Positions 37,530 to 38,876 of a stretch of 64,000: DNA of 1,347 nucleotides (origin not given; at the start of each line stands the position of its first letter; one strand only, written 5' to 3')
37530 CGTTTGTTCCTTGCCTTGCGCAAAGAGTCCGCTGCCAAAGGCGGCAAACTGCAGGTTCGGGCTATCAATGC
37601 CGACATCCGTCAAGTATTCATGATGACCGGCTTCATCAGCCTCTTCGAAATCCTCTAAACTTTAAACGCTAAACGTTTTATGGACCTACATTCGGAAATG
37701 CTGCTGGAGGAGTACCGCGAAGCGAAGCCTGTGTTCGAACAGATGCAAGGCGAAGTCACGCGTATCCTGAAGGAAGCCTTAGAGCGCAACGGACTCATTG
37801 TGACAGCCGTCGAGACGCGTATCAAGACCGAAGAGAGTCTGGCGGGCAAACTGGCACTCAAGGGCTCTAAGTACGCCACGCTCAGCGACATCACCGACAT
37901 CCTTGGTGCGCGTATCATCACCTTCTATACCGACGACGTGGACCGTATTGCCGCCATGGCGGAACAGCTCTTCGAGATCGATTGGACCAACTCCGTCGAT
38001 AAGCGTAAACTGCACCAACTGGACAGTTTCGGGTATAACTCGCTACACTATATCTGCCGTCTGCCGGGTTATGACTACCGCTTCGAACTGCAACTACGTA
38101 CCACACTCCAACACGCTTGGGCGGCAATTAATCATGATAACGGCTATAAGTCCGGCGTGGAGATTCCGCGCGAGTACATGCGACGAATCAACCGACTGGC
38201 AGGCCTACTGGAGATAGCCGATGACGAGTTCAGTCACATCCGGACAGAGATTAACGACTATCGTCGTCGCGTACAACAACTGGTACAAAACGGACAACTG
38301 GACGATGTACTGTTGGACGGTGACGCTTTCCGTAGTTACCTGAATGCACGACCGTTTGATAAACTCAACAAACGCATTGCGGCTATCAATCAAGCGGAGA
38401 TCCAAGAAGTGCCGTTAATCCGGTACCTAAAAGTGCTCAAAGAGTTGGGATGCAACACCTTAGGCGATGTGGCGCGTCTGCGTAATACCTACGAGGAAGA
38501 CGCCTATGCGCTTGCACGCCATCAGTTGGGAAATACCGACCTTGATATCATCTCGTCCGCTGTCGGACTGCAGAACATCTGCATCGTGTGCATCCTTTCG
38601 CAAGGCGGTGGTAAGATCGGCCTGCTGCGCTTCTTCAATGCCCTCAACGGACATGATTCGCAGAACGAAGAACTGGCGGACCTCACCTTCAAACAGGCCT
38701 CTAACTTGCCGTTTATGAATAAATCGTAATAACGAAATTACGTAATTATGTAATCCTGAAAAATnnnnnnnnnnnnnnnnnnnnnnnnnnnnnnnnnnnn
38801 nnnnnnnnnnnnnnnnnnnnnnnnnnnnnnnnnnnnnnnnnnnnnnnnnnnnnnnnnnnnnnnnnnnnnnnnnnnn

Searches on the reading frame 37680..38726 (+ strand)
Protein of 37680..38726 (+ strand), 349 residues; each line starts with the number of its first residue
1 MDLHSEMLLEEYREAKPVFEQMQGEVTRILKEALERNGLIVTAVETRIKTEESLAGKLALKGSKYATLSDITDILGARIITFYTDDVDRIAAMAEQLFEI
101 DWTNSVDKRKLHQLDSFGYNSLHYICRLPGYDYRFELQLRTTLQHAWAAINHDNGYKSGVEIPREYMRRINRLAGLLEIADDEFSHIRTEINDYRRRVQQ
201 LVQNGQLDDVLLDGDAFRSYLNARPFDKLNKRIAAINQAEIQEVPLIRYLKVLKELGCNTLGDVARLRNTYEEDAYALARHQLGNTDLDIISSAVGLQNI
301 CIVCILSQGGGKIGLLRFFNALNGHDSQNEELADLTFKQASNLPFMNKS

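Call 3: search_protein_families(library=pfam, proteins=[window:37680-38726:+], max_evalue=0.01)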
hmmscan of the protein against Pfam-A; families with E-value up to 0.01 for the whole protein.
window:37680-38726:+ (349 aa): 1 family
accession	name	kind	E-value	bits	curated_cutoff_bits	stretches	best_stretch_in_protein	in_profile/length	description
PF04607.23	RelA_SpoT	-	5.5e-17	62.5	27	1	46-159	1-111/113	Region found in RelA / SpoT proteins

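Call 4: search_protein_families(library=ncbifam, proteins=[window:37680-38726:+], max_evalue=0.01)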
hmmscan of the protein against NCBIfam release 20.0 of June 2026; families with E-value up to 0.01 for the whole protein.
window:37680-38726:+ (349 aa): 2 families
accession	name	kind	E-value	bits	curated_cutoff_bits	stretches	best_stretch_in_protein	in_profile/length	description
NF053588.1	GTPPhKinYjbM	equivalog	1.4e-14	54.3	320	1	41-195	37-196/201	GTP diphosphokinase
TIGR00691.1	spoT_relA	subfamily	9.4e-05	20.9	499.2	1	13-148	178-306/687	RelA/SpoT family protein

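Call 5: find_homologous_proteins(query=window:37680-38726:+, max_evalue=0.00001)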
Query window:37680-38726:+ (349 aa): 7958 proteins with E <= 0.00001 among 8000 candidates; the best 120 are listed.
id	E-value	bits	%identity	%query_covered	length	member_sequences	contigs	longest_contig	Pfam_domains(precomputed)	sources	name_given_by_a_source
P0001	3.5e-228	774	100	100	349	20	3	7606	PF04607.24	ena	-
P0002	2.5e-227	771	99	100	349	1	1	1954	PF04607.24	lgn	-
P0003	1.5e-222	756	97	100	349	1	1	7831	PF04607.24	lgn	-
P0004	4.8e-219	744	96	100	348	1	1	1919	PF04607.24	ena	-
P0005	1.1e-218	743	95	100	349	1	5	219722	PF04607.24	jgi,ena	jgi:ppGpp synthetase/RelA/SpoT-type nucleotidyltranferase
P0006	5.0e-218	741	95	100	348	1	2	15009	PF04607.24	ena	-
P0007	1.7e-216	736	94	100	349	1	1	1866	PF04607.24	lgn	-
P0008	2.1e-216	735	94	99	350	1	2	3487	PF04607.24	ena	-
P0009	4.3e-216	734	94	100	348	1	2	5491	PF04607.24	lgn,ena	-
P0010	6.6e-216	734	94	100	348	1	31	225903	PF04607.24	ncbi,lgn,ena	-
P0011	8.8e-216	733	94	100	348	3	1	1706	PF04607.24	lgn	-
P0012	1.4e-215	733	94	99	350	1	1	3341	PF04607.24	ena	-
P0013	1.6e-215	732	94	100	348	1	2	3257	PF04607.24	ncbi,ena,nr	ncbi:MAG: hypothetical protein J5704_00520 [Paludibacteraceae bacterium]|nr:hypothetical protein [Pa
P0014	1.8e-215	732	94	100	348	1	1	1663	PF04607.24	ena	-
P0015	2.4e-215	732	94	100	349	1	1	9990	PF04607.24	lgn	-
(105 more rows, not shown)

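Call 6: find_encoding_contigs(protein=window:37680-38726:+, flank=10000, max_places=6)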
Protein window:37680-38726:+ (349 aa): 23 contigs read that carry it; 6 places shown.
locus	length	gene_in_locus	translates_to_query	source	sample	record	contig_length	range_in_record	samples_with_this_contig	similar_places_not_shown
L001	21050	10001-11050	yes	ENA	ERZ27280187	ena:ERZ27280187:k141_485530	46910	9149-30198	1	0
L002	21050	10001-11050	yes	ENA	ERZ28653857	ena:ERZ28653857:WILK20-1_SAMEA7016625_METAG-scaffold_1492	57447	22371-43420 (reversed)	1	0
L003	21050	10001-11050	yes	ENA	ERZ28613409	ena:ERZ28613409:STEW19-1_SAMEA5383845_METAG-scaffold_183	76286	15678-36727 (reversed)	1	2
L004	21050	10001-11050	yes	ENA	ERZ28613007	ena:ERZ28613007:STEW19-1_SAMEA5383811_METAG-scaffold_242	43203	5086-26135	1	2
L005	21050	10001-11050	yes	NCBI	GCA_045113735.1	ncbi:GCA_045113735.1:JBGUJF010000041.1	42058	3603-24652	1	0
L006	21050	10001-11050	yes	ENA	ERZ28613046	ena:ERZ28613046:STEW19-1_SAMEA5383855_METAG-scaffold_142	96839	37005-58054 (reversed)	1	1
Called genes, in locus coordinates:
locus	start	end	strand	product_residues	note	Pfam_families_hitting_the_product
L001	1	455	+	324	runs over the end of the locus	PF12127:FloA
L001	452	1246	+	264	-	PF00795:CN_hydrolase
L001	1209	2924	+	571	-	PF01368:DHH, PF02272:DHHA1, PF17768:RecJ_OB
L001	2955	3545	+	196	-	PF00265:TK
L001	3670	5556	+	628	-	PF17764:PriA_3primeBD, PF00270:DEAD, PF04851:ResIII, PF22590:Cas3-like_C_2 (faint), PF18319:Zn_ribbon_PriA, PF00271:Helicase_C, PF18074:PriA_C (weak)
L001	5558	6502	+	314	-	PF20720:nSTAND3 (faint), PF00485:PRK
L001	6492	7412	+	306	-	PF00756:Esterase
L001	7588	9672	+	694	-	PF22673:MCP-like_PDC_1, PF07228:SpoIIE, PF13581:HATPase_c_2, PF02518:HATPase_c (weak)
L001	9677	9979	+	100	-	PF01740:STAS, PF13466:STAS_2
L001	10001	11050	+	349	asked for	PF04607:RelA_SpoT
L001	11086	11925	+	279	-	PF01636:APH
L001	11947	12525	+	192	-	PF13328:HD_4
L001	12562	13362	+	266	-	PF13350:Y_phosphatase3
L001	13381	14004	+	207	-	PF02224:Cytidylate_kin (faint), PF13189:Cytidylate_kin2, PF01202:SKI (faint)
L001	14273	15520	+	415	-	PF13439:Glyco_transf_4, PF13579:Glyco_trans_4_4, PF00534:Glycos_transf_1, PF13692:Glyco_trans_1_4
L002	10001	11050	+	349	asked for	PF04607:RelA_SpoT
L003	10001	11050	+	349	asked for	PF04607:RelA_SpoT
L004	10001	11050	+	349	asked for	PF04607:RelA_SpoT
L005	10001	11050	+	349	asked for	PF04607:RelA_SpoT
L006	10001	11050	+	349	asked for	PF04607:RelA_SpoT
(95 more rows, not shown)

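Call 11: search_solved_structures(query=window:37680-38726:+, max_evalue=0.01)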
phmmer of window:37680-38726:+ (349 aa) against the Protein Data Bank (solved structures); distinct sequences matched with E-value up to 0.01: 8.
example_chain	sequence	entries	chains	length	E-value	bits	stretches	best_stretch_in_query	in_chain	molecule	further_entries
3l9d_A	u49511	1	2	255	3.2e-13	52.8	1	41-194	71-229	Putative GTP pyrophosphokinase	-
2be3_A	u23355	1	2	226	7.8e-13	51.5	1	40-196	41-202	GTP pyrophosphokinase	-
5f2v_V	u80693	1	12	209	1.2e-10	44.3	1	28-195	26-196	GTP pyrophosphokinase YjbM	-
5ded_D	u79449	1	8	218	1.3e-10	44.2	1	28-195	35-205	GTP pyrophosphokinase YjbM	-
5dec_A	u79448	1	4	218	1.5e-10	44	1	28-195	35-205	GTP pyrophosphokinase YjbM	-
6fgk_A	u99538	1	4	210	3.1e-09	39.6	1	44-191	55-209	GTP pyrophosphokinase YwaC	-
6ewz_A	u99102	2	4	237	3.9e-09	39.3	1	44-193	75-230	GTP pyrophosphokinase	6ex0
6fgj_A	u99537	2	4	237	5.7e-09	38.8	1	44-192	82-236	GTP pyrophosphokinase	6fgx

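Call 18: search_protein_representatives(protein=window:37680-38726:+)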
Query: 349 residues. Proteins with E-value up to 0.001 (for the whole library): 7446; up to 1e-10: 4454; up to 1e-30: 982. The best 150 are listed.
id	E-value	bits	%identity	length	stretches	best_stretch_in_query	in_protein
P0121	2.1e-135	467.5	85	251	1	1-248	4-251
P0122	1.1e-122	425.7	58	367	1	1-348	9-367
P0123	8.7e-110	383.3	82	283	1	1-213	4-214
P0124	2.2e-101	355.7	49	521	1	1-347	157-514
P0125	6.6e-95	334.4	60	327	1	10-260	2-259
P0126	2.6e-86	306.1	51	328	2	108-348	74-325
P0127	2.7e-86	306.1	58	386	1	1-241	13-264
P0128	1.6e-85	303.6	62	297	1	10-235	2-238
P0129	7.1e-83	294.9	59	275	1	1-236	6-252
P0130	9.2e-82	291.2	55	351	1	1-258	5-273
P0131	1.8e-81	290.3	73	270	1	154-348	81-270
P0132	3.3e-80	286.1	44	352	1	7-323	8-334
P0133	2.4e-78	280.0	53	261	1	97-343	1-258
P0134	2.9e-78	279.7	55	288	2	6-148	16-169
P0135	1.5e-77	277.4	57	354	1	108-347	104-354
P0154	1.9e-56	208.0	39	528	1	3-303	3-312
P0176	2.1e-49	184.8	55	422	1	173-346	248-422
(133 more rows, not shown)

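Call 20: find_related_loci(query=A1, collection=genome_contigs, flank=10000)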
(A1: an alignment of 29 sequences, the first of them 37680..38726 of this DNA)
Query A1 (349 aa) in genome_contigs; peptide patterns used: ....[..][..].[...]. (x = any residue, [..] = any of these).
600 stretches matched a pattern (row limit reached: there are more); 585 encode a relative of the query (tblastn E <= 1e-3); the best 80 are kept; 80 distinct loci.
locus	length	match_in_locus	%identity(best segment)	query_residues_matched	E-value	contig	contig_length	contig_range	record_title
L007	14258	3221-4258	94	1-346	0e+0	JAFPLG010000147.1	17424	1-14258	MAG: Paludibacteraceae bacterium isolate RGIG1246 Dairy_cattle_Rumen-3__c1981302, whole genome shotgun sequence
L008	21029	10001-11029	90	1-343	0e+0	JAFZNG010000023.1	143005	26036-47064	MAG: Paludibacteraceae bacterium isolate RGIG7921 Water_buffalos_Reticulum.Co__c2425135, whole genome shotgun sequence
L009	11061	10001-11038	86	1-346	0e+0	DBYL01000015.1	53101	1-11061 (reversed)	MAG TPA_asm: Bacteroidales bacterium UBA1187 UBA1187_contig_24234, whole genome shotgun sequence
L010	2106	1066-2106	87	1-346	0e+0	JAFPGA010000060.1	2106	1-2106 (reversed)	MAG: Paludibacteraceae bacterium isolate RGIG1110 Dairy_cattle_Reticulum-6__c284302, whole genome shotgun sequence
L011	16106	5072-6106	84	1-345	0e+0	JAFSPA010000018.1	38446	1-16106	MAG: Paludibacteraceae bacterium isolate RGIG3343 Goat_Reticulum-6__c277932, whole genome shotgun sequence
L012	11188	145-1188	81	1-348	0e+0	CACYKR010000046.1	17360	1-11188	MAG: uncultured Bacteroidales bacterium isolate RUG12032 genome assembly, contig: RUG12032_asm_46, whole genome shotgun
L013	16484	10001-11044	81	1-348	0e+0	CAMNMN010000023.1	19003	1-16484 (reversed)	MAG: uncultured Bacteroidales bacterium isolate SRR873597_bin.130_metaWRAP_v1.3_MAG genome assembly, contig: NODE.6758_l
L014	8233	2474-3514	81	2-348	0e+0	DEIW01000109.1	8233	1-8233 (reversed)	MAG TPA_asm: Bacteroidales bacterium UBA2764 UBA2764_contig_17697, whole genome shotgun sequence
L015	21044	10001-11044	80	1-348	0e+0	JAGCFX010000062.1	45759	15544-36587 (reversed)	MAG: Paludibacteraceae bacterium isolate RGIG9755 Yak_Omasum-4__c756391, whole genome shotgun sequence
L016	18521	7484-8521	80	1-346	0e+0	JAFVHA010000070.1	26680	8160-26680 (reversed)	MAG: Paludibacteraceae bacterium isolate RGIG5163 Sheep_Abomasum-5__c68474, whole genome shotgun sequence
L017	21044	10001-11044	79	1-348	0e+0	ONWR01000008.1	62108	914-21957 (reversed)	uncultured Bacteroidales bacterium isolate RUG715 genome assembly, contig: scaffold_320, whole genome shotgun sequence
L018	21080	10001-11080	79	1-349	0e+0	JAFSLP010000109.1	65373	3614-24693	MAG: Paludibacteraceae bacterium isolate RGIG3254 Goat_Reticulum-3__c713572, whole genome shotgun sequence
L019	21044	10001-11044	79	1-348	0e+0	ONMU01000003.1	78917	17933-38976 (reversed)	uncultured Bacteroidales bacterium isolate RUG454 genome assembly, contig: scaffold_166, whole genome shotgun sequence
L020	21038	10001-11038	79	1-346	0e+0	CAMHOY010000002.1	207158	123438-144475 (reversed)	MAG: uncultured Bacteroidales bacterium isolate SRR11784285_bin.47_metaWRAP_v1.3_MAG genome assembly, contig: ERZ1220277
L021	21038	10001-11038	79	1-346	0e+0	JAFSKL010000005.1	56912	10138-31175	MAG: Paludibacteraceae bacterium isolate RGIG3224 Goat_Reticulum-2__c172, whole genome shotgun sequence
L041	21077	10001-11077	61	1-348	7e-145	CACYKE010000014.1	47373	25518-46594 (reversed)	MAG: uncultured Prevotellaceae bacterium isolate RUG12019 genome assembly, contig: RUG12019_asm_14, whole genome shotgun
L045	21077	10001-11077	58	1-348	3e-139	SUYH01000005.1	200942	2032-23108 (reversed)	MAG: Prevotella sp. isolate SIG145 NODE_106_length_200942_cov_22.009056, whole genome shotgun sequence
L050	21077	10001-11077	57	1-348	7e-137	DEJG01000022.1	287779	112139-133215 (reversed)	MAG TPA_asm: Prevotella sp. UBA2754 UBA2754_contig_267, whole genome shotgun sequence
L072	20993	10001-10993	53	4-334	2e-119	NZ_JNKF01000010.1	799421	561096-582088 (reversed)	Prevotella sp. P6B1 T495DRAFT_scaffold00001.1_C, whole genome shotgun sequence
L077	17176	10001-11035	50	4-343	6e-116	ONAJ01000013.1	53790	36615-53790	uncultured Prevotella sp. isolate RUG124 genome assembly, contig: scaffold_238, whole genome shotgun sequence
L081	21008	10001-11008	51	4-339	7e-115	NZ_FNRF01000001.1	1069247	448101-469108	Xylanibacter ruminicola strain D31d, whole genome shotgun sequence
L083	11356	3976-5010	50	4-343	1e-113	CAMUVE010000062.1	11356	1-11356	MAG TPA_asm: uncultured Prevotella sp. isolate SRR11861928_bin.13_metaWRAP_v1.3_MAG genome assembly, contig: ERZ14209125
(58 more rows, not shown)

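Call 24: search_protein_families(library=pfam, proteins=[L081:4344-6743:+, L081:6743-7267:+, L081:7293-9182:+, L081:9258-9674:+, L081:11057-11827:+, L081:11889-12404:+, L081:12382-12873:+, L045:5466-8357:+, L045:9221-9631:+, L045:11093-11695:+], max_evalue=0.001)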
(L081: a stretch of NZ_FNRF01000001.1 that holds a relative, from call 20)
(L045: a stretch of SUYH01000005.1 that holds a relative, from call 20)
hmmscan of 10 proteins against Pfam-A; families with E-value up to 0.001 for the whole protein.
L081:4344-6743:+ (800 aa): 3 families
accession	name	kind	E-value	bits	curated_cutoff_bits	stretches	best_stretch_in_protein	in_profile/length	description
PF01131.25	Topoisom_bac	-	6.5e-119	398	35.1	2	127-484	2-360/411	DNA topoisomerase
PF13368.11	Toprim_C_rpt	-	2.2e-47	159.2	22.3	3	659-708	4-53/57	Topoisomerase C-terminal repeat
PF01751.28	Toprim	-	4.3e-19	68.9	23.1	1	5-112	2-96/96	Toprim domain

L081:6743-7267:+ (175 aa): 5 families
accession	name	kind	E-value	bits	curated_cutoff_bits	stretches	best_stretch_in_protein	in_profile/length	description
PF01202.28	SKI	-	2.4e-43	148.4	22.1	1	10-151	1-140/159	Shikimate kinase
PF13238.12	AAA_18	-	6e-09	36.9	29.4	1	4-113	1-110/128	AAA domain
PF13189.12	Cytidylate_kin2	-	4.9e-05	24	28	1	8-65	6-60/176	Cytidylate kinase-like family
PF00004.35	AAA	-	0.00033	21.6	21.2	1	4-34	1-31/131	ATPase family associated with various cellular activities (AAA)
PF10662.15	PduV-EutP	-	0.00085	19.6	21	0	1-24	1-24/143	Ethanolamine utilisation - propanediol utilisation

L081:7293-9182:+ (630 aa): 3 families
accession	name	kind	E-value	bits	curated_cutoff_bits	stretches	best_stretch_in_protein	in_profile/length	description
PF02784.22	Orn_Arg_deC_N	-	8.5e-46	156.8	23.4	1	81-342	10-247/247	Pyridoxal-dependent decarboxylase, pyridoxal binding domain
PF17810.6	Arg_decarb_HB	-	6.2e-25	87.7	23.3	1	368-446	2-80/84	Arginine decarboxylase helical bundle domain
PF17944.6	Arg_decarbox_C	-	1.4e-16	61.2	23.3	1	576-629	1-51/51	Arginine decarboxylase C-terminal helical extension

L081:9258-9674:+ (139 aa): 2 families
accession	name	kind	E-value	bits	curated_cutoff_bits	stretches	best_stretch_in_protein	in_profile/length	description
PF13581.12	HATPase_c_2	-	1.5e-27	96.5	27.4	1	10-134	2-127/127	Histidine kinase-like ATPase domain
PF02518.31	HATPase_c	-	3.2e-06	28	26.4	1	40-120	6-88/111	Histidine kinase-, DNA gyrase B-, and HSP90-like ATPase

L081:11057-11827:+ (257 aa): 1 family
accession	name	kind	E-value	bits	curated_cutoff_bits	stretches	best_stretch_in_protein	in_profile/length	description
PF00696.33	AA_kinase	-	6e-36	124.8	24.9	1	4-243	1-233/234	Amino acid kinase family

L081:11889-12404:+ (172 aa): 4 families
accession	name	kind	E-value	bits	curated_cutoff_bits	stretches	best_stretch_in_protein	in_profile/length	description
PF08281.18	Sigma70_r4_2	-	5.6e-18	64.8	25.7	1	108-159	2-53/54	Sigma-70, region 4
PF04542.20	Sigma70_r2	-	1e-14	54.5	24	1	14-73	6-67/71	Sigma-70 region 2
PF04545.22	Sigma70_r4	-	2.3e-11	43.5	24.1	1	114-162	2-50/50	Sigma-70, region 4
PF07638.17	Sigma70_ECF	-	3.9e-05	24.1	21.1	1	47-163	67-182/185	ECF sigma factor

L081:12382-12873:+ (164 aa): 0 families

L045:5466-8357:+ (964 aa): 5 families
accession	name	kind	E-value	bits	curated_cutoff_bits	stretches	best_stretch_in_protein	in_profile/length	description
PF00005.33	ABC_tran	-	3.9e-34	118.6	25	1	239-387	2-137/137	ABC transporter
PF01061.29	ABC2_membrane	-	5e-20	72.4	26.9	1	534-746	2-209/211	ABC-2 type transporter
PF19055.6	ABC2_membrane_7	-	0.00066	19.1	22.7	0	416-453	1-38/410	ABC-2 type transporter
PF13304.12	AAA_21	-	0.00073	20.1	27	0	362-412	241-295/304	AAA domain, putative AbiEii toxin, Type IV TA system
PF03193.22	RsgA_GTPase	-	0.00094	19.5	30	0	214-279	73-137/174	RsgA GTPase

L045:9221-9631:+ (137 aa): 2 families
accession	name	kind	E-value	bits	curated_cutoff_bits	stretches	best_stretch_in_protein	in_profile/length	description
PF13581.12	HATPase_c_2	-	6.9e-30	104.1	27.4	1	10-135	2-127/127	Histidine kinase-like ATPase domain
PF02518.31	HATPase_c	-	1.2e-06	29.3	26.4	1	40-118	6-85/111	Histidine kinase-, DNA gyrase B-, and HSP90-like ATPase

L045:11093-11695:+ (201 aa): 1 family
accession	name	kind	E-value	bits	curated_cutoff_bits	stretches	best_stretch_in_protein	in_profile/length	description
PF00196.25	GerE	-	8.1e-18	64.2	23.5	1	135-190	2-57/57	Bacterial regulatory proteins, luxR family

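Call 25: search_protein_families(library=pfam, proteins=[L041:3424-5829:+, L041:5893-8799:+, L041:8847-9647:+, L041:11083-11682:+, L041:11765-12316:+, L041:12441-13223:+, L050:7539-9329:+, L050:11061-11696:+, L072:7252-9684:+, L072:5970-7232:+], max_evalue=0.001)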
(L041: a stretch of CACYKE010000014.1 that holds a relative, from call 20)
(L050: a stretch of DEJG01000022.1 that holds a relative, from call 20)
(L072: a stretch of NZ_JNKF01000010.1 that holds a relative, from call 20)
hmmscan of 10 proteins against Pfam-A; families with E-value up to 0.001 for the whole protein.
L041:3424-5829:+ (802 aa): 6 families
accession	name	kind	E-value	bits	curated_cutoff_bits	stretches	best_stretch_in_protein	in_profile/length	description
PF07228.17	SpoIIE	-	1.1e-47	162.9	25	1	469-657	2-191/192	Stage II sporulation protein E (SpoIIE)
PF22673.2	MCP-like_PDC_1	-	1.3e-27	96.9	27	1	95-206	5-112/113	Methyl-accepting chemotaxis protein-like, first PDC sensor domain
PF13581.12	HATPase_c_2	-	8.7e-25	87.6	27.4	1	675-799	3-127/127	Histidine kinase-like ATPase domain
PF00672.30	HAMP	-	1e-10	42.2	25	1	350-402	1-52/53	HAMP domain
PF02743.24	dCache_1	-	1.2e-08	35.3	45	1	149-316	97-240/240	Cache domain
PF02518.31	HATPase_c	-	0.00086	20.2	26.4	0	703-785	5-88/111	Histidine kinase-, DNA gyrase B-, and HSP90-like ATPase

L041:5893-8799:+ (969 aa): 3 families
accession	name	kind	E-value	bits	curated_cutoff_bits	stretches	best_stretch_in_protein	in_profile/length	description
PF00005.33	ABC_tran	-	2e-34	119.6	25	1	243-391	2-137/137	ABC transporter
PF01061.29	ABC2_membrane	-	2.1e-18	67.1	26.9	1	538-749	2-208/211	ABC-2 type transporter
PF19055.6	ABC2_membrane_7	-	8.5e-07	28.6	22.7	0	420-457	1-38/410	ABC-2 type transporter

L041:8847-9647:+ (267 aa): 0 families

L041:11083-11682:+ (200 aa): 1 family
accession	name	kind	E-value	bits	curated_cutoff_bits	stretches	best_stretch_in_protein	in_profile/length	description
PF00196.25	GerE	-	8.5e-19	67.4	23.5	1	134-189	2-57/57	Bacterial regulatory proteins, luxR family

L041:11765-12316:+ (184 aa): 1 family
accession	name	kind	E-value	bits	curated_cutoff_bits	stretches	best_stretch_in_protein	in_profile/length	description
PF07228.17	SpoIIE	-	2.9e-23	83.3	25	1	102-181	2-81/192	Stage II sporulation protein E (SpoIIE)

L041:12441-13223:+ (261 aa): 1 family
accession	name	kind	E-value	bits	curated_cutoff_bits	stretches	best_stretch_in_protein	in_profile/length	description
PF01427.22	Peptidase_M15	-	2.7e-33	115.9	27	2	39-187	3-147/199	D-ala-D-ala dipeptidase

L050:7539-9329:+ (597 aa): 2 families
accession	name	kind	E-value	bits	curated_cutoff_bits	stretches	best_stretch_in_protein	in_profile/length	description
PF03600.22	CitMHS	-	2.3e-56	191.7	31.9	2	23-483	2-277/336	Citrate transporter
PF02080.26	TrkA_C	-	1.2e-15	57.6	27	2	321-378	6-62/71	TrkA-C domain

L050:11061-11696:+ (212 aa): 1 family
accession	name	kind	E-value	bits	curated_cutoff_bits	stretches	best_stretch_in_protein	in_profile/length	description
PF00196.25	GerE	-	4.3e-18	65.1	23.5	1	146-201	2-57/57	Bacterial regulatory proteins, luxR family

L072:7252-9684:+ (811 aa): 6 families
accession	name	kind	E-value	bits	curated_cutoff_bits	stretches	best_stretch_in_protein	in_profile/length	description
PF07228.17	SpoIIE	-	6.7e-46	157.1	25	1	467-662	2-191/192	Stage II sporulation protein E (SpoIIE)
PF13581.12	HATPase_c_2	-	2.4e-25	89.4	27.4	1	678-803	2-127/127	Histidine kinase-like ATPase domain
PF22673.2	MCP-like_PDC_1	-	6e-13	49.7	27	1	97-214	4-113/113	Methyl-accepting chemotaxis protein-like, first PDC sensor domain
PF00672.30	HAMP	-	4.2e-09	37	25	1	349-399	2-51/53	HAMP domain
PF02743.24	dCache_1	-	8.7e-09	35.7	45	1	157-273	97-213/240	Cache domain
PF02518.31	HATPase_c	-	0.0001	23.1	26.4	1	707-790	5-93/111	Histidine kinase-, DNA gyrase B-, and HSP90-like ATPase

L072:5970-7232:+ (421 aa): 1 family
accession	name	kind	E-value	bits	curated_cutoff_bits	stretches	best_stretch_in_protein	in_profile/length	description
PF02666.20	PS_Dcarbxylase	-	2e-38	132.5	22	1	199-414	1-196/198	Phosphatidylserine decarboxylase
